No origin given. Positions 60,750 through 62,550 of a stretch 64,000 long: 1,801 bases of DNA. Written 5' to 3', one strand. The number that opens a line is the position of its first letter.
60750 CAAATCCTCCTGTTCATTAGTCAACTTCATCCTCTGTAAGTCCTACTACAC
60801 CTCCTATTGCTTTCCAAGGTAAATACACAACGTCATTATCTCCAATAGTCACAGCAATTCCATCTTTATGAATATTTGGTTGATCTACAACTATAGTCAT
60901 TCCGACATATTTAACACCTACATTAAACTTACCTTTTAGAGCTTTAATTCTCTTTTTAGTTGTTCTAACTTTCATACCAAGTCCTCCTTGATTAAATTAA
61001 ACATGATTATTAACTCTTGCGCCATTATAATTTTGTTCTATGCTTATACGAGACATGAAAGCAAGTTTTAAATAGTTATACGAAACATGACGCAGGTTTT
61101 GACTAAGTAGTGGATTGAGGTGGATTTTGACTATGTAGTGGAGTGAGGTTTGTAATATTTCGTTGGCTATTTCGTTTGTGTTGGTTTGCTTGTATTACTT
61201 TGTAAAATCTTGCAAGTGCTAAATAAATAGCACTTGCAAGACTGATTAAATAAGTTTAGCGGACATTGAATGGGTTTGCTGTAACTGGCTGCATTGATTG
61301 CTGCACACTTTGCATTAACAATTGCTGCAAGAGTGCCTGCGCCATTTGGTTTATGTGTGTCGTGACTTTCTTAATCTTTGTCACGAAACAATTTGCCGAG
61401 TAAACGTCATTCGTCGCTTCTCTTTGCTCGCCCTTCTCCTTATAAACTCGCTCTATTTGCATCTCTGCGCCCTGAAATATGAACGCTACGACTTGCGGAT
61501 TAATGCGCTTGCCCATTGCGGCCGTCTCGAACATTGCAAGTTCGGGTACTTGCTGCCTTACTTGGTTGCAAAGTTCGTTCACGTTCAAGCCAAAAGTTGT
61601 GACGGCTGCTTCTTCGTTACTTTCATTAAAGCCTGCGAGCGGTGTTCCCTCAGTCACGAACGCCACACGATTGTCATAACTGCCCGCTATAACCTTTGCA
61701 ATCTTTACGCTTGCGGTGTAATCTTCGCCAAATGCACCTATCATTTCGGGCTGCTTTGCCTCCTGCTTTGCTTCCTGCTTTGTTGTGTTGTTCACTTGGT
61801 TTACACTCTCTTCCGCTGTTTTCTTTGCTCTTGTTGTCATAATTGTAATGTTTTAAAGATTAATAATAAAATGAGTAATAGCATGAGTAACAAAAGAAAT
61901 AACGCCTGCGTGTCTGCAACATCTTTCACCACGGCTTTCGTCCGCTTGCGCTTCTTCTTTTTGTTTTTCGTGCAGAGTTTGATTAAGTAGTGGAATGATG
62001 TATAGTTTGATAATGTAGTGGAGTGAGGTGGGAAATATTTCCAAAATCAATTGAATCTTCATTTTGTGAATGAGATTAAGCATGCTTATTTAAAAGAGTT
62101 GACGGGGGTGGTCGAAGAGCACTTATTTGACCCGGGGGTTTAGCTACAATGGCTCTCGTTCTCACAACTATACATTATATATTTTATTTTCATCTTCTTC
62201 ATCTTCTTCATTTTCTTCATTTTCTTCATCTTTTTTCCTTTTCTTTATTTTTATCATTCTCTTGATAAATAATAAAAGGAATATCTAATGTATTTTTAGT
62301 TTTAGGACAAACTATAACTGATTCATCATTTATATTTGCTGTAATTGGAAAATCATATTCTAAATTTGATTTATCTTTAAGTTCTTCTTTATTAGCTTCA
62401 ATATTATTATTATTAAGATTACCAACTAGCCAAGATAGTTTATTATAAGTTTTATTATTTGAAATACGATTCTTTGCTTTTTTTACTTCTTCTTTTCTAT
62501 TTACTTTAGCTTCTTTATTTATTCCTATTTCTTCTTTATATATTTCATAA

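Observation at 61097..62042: GC-rich (about 45%) single-gene cassette with its own terminator, flanked by 66-bp direct repeats made of tandem 24-bp units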

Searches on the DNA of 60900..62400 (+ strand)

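Call 10: search_dna_similar(query=window:60900-62300:+, collection=phages, mode=distant)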
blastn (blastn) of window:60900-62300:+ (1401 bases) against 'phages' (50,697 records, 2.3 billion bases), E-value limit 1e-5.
No match.

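Call 104: search_rna_families(source=window, start=60900, end=62400, threshold=evalue, max_evalue=10)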
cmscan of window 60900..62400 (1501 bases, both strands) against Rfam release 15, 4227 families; matches with E-value up to 10: 8.
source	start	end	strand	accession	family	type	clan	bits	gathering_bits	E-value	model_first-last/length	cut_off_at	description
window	61176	61253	-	RF00403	SNORA41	Gene; snRNA; snoRNA; HACA-box;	-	22.6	80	0.64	1-133/133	no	Small nucleolar RNA SNORA41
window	60939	61016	-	RF00536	snoMe28S-Cm3227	Gene; snRNA; snoRNA; CD-box;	-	20.3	43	5.6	1-82/82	no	Small nucleolar RNA Me28S-Cm3227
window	62304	62340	-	RF03315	mir-723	Gene; miRNA;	-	18.4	63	2.6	1-60/60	no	mir-723 microRNA precursor family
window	61208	61241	+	RF03578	mir-3910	Gene; miRNA;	-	17.6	95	3.4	1-82/82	no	mir-3910 microRNA precursor family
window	61207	61244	+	RF04127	MIR8007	Gene; miRNA;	-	14.8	195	8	1-226/226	no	MIR8007 microRNA precursor family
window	62303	62356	-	RF02476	GlsR7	Gene; snRNA; snoRNA; CD-box;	-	14.5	75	6.7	5-55/59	no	Small nucleolar RNA GlsR7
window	61537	61599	+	RF02086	Yar_2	Gene; lncRNA;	-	14.3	50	4.3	1-74/74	no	Yellow-achaete intergenic RNA conserved region 2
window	62186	62209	-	RF01306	sR52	Gene; snRNA; snoRNA; CD-box;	-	14.3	50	5.2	1-60/60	no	Small nucleolar RNA sR52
